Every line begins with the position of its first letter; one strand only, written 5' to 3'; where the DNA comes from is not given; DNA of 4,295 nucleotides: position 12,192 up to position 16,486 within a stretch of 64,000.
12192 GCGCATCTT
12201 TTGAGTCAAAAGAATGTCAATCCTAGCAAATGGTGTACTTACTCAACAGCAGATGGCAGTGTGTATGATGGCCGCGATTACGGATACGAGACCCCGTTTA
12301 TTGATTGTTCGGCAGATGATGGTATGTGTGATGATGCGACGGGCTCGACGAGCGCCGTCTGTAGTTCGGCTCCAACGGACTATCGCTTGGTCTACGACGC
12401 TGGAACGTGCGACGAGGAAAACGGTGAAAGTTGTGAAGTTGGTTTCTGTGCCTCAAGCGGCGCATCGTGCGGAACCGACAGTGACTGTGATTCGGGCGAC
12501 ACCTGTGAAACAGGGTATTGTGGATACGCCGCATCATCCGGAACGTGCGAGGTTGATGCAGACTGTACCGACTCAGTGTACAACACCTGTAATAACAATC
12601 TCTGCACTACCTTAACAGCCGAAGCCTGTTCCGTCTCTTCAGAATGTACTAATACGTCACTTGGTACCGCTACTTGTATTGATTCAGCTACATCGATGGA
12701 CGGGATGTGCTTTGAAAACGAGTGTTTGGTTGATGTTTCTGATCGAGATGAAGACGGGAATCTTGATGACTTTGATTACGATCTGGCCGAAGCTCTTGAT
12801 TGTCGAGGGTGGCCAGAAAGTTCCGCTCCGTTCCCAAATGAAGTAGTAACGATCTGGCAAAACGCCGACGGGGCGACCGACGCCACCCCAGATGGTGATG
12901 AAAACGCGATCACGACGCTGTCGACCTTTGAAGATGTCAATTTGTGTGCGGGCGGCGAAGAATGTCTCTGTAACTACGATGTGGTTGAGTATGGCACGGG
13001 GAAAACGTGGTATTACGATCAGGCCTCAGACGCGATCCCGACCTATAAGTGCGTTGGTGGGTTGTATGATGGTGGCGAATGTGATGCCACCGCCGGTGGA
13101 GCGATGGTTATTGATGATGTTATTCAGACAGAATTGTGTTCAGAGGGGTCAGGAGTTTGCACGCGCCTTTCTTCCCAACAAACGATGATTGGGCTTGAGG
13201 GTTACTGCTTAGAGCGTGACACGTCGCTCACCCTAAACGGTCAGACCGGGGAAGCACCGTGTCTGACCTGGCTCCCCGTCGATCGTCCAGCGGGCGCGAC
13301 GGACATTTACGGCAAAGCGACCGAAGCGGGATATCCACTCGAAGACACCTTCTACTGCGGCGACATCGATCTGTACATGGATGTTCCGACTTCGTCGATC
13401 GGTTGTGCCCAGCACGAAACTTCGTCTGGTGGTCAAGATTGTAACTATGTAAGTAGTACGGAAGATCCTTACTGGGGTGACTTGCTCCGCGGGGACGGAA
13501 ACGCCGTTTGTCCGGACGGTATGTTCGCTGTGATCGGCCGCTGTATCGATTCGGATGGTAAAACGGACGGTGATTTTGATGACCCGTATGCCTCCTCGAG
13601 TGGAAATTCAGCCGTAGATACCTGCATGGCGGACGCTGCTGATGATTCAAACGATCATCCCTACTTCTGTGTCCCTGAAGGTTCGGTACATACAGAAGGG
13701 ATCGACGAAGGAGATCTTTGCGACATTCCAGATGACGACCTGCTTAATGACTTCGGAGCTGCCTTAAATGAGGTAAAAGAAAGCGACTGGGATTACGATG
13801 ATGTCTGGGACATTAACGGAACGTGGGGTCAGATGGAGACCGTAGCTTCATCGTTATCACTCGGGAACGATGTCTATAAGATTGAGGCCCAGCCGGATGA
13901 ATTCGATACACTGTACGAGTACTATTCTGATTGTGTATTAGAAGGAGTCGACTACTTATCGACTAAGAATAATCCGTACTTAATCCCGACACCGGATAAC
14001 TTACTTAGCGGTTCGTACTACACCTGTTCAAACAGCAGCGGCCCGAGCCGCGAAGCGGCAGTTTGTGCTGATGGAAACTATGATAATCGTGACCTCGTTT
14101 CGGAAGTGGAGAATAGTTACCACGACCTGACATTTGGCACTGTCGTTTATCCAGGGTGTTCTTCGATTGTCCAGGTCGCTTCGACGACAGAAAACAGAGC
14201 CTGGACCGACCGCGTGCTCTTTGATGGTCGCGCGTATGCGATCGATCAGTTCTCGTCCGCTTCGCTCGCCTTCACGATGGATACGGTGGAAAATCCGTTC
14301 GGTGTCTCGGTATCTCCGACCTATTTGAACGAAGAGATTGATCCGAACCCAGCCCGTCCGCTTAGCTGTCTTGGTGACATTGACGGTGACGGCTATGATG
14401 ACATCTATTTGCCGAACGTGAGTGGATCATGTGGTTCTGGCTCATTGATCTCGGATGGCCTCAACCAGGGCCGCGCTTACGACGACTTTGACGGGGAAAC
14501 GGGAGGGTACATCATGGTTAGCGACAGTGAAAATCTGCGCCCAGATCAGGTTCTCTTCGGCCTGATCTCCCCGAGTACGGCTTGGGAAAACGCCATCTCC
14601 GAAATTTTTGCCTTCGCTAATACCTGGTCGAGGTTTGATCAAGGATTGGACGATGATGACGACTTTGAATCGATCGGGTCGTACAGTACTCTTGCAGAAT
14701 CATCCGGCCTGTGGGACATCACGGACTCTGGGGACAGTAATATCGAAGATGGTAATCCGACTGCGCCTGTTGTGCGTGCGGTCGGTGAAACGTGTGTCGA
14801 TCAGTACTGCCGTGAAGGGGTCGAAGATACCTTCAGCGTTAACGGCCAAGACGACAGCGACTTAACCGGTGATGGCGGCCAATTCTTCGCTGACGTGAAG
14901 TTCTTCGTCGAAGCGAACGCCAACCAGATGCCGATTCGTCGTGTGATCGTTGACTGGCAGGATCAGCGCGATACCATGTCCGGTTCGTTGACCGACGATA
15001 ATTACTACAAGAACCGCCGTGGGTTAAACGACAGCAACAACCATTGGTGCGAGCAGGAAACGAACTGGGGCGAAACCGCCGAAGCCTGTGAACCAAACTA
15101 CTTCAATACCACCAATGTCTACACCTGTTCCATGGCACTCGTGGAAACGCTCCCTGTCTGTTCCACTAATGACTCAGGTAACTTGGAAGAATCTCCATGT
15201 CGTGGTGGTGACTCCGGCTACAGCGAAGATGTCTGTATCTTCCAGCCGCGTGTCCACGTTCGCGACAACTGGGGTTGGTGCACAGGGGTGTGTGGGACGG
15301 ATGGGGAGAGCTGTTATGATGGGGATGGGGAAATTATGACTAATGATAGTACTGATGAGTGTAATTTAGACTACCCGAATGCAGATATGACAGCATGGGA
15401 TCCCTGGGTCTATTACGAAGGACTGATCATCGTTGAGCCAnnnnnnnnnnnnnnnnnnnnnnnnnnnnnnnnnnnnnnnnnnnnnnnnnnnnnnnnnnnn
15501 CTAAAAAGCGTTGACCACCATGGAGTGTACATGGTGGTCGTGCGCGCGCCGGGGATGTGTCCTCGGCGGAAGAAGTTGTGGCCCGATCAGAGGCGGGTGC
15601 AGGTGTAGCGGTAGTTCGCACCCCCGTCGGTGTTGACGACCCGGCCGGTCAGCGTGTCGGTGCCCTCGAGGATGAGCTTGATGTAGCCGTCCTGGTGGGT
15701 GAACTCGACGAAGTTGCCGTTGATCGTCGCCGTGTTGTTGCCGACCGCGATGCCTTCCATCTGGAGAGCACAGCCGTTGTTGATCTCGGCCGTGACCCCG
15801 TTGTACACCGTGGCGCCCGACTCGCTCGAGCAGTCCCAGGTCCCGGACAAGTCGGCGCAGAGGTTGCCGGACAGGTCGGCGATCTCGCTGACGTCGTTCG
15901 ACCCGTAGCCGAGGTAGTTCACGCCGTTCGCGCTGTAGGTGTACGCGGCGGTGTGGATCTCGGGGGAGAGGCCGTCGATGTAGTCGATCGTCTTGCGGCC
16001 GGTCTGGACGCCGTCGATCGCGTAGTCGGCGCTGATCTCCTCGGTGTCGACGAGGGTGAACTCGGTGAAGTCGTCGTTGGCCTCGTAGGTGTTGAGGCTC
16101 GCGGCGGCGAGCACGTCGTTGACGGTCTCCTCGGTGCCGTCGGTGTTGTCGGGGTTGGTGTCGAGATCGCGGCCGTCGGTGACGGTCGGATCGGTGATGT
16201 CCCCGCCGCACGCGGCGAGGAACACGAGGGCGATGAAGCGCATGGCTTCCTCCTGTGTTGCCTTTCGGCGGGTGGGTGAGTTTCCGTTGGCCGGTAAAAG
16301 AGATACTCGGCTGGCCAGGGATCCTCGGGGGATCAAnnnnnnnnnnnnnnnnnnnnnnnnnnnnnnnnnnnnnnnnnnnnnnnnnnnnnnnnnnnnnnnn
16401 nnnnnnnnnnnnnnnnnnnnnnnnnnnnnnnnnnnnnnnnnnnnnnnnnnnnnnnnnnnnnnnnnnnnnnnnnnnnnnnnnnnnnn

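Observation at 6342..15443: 9.1-kb gene for a 3033-aa secreted Cys-rich acidic protein, co-transcribed with a TSP3-repeat protein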

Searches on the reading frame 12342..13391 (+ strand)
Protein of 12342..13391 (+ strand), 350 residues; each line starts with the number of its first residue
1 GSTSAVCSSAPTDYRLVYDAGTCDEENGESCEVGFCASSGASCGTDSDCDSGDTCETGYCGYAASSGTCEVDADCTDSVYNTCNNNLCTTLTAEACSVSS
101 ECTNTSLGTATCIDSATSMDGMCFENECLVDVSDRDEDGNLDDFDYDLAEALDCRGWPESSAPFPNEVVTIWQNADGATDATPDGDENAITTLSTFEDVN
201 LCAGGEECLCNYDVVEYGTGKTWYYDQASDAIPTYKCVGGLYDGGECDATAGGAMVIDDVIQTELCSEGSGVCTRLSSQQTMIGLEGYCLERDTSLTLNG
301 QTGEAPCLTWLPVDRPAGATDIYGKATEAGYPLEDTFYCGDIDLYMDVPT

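Call 52: search_protein_families(library=pfam, proteins=[window:12342-13391:+], max_evalue=10)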
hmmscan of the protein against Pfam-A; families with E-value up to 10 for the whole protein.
window:12342-13391:+ (350 aa): 0 families

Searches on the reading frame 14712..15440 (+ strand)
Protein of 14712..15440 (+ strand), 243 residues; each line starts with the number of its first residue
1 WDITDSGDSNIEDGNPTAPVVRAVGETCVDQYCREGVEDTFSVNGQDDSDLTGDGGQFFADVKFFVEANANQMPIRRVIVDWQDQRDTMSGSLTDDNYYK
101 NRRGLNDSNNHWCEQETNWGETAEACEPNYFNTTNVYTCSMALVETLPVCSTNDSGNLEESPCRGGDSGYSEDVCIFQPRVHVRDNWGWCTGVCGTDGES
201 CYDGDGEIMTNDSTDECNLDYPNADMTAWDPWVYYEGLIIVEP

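Call 52: search_protein_families(library=pfam, proteins=[window:14742-15440:+], max_evalue=10)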
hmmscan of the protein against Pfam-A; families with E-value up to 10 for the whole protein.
window:14742-15440:+ (233 aa): 0 families

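Call 60: find_homologous_proteins(query=window:14712-15440:+, max_evalue=0.001)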
Query window:14712-15440:+ (243 aa): 14 proteins with E <= 0.001 among 135 candidates.
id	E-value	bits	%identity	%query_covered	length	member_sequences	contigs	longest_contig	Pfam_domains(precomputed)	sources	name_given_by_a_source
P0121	2.0e-115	403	84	85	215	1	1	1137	-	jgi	jgi:hypothetical protein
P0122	2.4e-49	186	43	97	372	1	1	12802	-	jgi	jgi:hypothetical protein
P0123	4.7e-48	182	42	93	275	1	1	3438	-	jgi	jgi:hypothetical protein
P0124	7.4e-43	165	41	93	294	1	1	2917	-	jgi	-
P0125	7.0e-42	162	45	84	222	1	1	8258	-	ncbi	ncbi:MAG: hypothetical protein AAB839_01595, partial [Patescibacteria group bacterium]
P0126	6.1e-40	156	43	79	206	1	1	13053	-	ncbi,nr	ncbi:hypothetical protein HYS28_02920 [Candidatus Uhrbacteria bacterium]|nr:hypothetical protein [Ca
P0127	2.2e-38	150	41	99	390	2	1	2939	-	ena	-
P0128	6.1e-38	149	40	94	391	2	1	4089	-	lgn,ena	-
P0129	1.8e-36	144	38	99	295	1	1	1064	-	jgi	jgi:hypothetical protein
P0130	8.2e-36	142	39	93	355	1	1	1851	-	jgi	jgi:hypothetical protein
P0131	2.0e-28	118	40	64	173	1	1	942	-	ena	-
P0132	3.0e-27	114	35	92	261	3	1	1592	-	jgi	-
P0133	1.1e-17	83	33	65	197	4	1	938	-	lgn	-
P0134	2.6e-5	42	47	22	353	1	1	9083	-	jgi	jgi:hypothetical protein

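Call 83: predict_structure(alignment_id=A8)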
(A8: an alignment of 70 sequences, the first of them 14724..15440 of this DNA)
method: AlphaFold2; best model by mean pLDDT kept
length: 239 residues; sequences in the alignment: 70
mean_pLDDT: 91.1   pTM: 0.88
mean pLDDT of the five models: 91.1, 90.7, 90.3, 90.0, 89.6
residues with pLDDT >= 90: 185; 70-90: 38; 50-70: 10; < 50: 6
segments of 3 or more residues with pLDDT < 50: 1-3
pLDDT, mean of each block of 10 residues (from residue 1): 48 93 97 98 98 98 95 96 86 94 97 94 98 97 95 94 92 97 93 78 79 85 86 98
secondary structure, 60 per line:
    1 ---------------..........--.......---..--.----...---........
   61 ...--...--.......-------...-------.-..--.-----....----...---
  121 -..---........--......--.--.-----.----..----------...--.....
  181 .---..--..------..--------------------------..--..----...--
elements in order: E16-25 E28-34 E47-49 E53-63 E71-77 E85-87 E127-134 H137-142 E171-173 E176-181 E235-237

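Call 99: search_solved_structures(query=A8, max_evalue=1)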
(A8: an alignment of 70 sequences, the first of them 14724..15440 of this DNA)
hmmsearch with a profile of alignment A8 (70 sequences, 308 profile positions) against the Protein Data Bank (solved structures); distinct sequences matched with E-value up to 1: 0.

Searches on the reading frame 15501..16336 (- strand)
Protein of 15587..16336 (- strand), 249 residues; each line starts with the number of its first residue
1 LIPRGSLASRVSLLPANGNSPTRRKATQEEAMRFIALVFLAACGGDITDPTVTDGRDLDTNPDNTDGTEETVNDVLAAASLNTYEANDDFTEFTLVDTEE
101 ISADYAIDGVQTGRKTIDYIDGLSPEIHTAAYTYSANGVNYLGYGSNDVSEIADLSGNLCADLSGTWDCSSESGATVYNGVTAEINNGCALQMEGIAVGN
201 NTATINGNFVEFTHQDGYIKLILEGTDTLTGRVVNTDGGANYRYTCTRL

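Call 10: search_protein_families(library=pfam, proteins=[window:15501-16211:-, window:15587-16336:-], max_evalue=0.01)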
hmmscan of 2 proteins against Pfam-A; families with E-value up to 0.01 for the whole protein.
window:15501-16211:- (236 aa): 0 families

window:15587-16336:- (249 aa): 0 families

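Call 52: search_protein_families(library=pfam, proteins=[window:15587-16336:-], max_evalue=10)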
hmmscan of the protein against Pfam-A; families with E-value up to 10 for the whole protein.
window:15587-16336:- (249 aa): 0 families

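Call 80: search_protein_families(library=ncbifam, proteins=[window:15587-16336:-], max_evalue=0.1)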
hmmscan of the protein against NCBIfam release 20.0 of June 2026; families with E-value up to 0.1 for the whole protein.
window:15587-16336:- (249 aa): 0 families
